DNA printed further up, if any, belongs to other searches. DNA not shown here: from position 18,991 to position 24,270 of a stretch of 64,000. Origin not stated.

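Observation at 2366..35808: About 33 kb divergent cluster encoding four giant multiheme cytochromes with more than 100 heme-binding motifs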

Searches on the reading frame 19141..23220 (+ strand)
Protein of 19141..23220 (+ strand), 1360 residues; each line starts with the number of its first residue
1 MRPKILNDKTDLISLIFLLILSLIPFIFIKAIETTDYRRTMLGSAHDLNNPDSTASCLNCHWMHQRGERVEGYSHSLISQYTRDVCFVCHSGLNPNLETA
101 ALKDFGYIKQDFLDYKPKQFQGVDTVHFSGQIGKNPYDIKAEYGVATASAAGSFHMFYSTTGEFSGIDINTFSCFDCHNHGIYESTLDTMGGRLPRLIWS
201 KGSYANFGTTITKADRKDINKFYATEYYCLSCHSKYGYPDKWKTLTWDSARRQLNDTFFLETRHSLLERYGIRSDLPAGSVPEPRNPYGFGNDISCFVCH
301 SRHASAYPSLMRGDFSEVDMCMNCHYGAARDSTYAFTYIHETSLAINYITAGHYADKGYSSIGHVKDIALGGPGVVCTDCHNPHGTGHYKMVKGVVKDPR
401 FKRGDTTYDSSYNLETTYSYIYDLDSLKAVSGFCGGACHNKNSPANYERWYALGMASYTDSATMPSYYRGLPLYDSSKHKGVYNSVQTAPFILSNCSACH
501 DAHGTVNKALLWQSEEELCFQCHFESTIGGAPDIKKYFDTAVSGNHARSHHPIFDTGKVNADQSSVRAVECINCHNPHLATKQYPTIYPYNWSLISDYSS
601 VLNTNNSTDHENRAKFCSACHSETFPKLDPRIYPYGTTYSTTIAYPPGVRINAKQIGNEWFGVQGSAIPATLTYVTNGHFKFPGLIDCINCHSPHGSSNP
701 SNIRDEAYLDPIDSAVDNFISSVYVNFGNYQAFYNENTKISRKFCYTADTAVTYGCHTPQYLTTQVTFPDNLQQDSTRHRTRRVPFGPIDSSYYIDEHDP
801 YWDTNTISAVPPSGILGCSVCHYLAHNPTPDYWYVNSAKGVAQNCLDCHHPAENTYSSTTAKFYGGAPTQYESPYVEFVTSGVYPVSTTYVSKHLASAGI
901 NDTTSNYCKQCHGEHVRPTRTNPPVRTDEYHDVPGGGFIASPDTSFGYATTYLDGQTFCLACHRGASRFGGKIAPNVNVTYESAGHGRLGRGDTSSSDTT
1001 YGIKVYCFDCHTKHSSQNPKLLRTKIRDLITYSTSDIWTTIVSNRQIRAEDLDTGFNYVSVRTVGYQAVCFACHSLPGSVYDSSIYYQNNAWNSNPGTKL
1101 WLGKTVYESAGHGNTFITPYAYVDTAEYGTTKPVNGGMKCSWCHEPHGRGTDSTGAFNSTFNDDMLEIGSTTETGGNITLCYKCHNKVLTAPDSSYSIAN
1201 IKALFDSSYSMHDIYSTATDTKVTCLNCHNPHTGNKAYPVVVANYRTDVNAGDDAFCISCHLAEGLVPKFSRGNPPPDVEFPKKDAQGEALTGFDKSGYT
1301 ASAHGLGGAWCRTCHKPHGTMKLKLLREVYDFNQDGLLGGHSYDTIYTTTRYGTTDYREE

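Call 68: find_related_loci(query=A2, collection=metagenome_contigs, flank=10000)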
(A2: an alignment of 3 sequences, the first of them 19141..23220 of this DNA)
Query A2 (1360 aa) in metagenome_contigs; peptide patterns used: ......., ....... (x = any residue, [..] = any of these).
134 stretches matched a pattern, but none encodes a relative of the query by tblastn (E <= 1e-3).

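Call 98: search_solved_structures(query=A2, max_evalue=1)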
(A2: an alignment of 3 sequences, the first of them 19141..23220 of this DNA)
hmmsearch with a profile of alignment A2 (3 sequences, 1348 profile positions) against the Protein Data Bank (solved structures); distinct sequences matched with E-value up to 1: 3.
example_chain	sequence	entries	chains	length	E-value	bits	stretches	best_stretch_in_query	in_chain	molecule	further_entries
6r2q_A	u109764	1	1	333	0.0018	19.3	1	491-524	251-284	Cystathionine beta-synthase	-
1cno_A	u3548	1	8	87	0.85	10.4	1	80-150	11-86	CYTOCHROME C552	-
3owr_A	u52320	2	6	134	0.87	10.4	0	143-219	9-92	uncharacterized hypothetical protein | Uncharacterized protein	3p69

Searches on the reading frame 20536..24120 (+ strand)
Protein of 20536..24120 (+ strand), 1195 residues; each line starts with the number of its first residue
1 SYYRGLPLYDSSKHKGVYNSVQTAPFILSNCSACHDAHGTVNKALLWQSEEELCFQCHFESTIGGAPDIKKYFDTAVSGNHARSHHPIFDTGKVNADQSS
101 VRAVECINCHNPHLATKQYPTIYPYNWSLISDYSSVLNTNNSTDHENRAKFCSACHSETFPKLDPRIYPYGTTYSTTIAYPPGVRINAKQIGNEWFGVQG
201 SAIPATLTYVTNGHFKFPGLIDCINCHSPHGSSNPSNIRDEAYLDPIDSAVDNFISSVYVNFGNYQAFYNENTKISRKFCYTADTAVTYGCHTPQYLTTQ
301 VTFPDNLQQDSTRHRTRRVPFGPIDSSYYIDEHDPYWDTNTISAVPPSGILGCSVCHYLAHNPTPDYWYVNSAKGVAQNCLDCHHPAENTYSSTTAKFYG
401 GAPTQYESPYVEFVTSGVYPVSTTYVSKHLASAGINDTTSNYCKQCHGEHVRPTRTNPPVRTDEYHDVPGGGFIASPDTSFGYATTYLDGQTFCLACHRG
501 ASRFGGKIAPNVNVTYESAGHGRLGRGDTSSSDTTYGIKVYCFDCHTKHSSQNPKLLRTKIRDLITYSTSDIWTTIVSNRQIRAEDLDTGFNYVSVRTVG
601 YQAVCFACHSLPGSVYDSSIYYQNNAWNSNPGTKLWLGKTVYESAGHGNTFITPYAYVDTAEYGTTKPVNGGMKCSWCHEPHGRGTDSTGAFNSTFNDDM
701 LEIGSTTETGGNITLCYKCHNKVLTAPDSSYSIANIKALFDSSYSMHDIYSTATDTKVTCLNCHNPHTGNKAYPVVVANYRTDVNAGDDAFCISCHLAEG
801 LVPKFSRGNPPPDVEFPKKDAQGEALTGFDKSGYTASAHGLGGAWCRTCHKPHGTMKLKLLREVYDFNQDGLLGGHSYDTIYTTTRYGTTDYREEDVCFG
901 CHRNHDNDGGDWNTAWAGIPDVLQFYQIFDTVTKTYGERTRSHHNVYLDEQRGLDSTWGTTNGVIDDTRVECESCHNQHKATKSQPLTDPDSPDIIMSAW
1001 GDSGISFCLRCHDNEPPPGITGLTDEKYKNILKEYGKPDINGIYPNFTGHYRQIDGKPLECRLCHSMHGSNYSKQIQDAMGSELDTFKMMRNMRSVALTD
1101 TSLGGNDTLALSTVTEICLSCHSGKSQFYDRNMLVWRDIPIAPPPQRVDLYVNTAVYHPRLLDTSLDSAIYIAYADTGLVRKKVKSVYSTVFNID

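Call 97: predict_structure(alignment_id=A4)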
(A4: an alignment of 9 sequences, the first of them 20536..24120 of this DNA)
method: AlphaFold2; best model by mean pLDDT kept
length: 1195 residues; sequences in the alignment: 9
mean_pLDDT: 27.8   pTM: 0.20
mean pLDDT of the five models: 27.8, 23.4, 21.7, 21.3, 20.7
residues with pLDDT >= 90: 0; 70-90: 0; 50-70: 0; < 50: 1195
segments of 3 or more residues with pLDDT < 50: 1-1195
pLDDT, mean of each block of 10 residues (from residue 1): 29 30 29 30 27 27 31 27 27 28 27 27 28 26 27 26 30 27 29 30 30 28 28 29 32 29 32 29 24 26 28 29 29 29 29 26 29 27 28 26 30 27 25 27 27 27 25 26 28 27 28 26 27 26 29 32 30 28 31 26 24 26 26 27 28 24 30 26 34 29 30 24 28 29 26 26 26 27 29 26 30 32 34 30 26 27 26 27 27 26 29 28 24 25 25 25 25 25 27 25 23 30 41 34 26 30 25 31 26 25 24 24 26 26 31 27 32 28 29 27
secondary structure, 60 per line:
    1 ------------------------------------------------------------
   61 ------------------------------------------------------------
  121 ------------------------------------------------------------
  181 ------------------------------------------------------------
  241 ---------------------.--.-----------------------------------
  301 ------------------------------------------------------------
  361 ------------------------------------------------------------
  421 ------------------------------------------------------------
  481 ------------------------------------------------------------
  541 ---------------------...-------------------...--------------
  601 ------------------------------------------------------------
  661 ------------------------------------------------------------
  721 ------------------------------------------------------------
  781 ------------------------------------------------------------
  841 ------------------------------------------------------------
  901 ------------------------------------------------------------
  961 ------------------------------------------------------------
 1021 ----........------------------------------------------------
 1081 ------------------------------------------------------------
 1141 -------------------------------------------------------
elements in order (helices of 4 or more, strands of 3 or more residues): H1025-1032
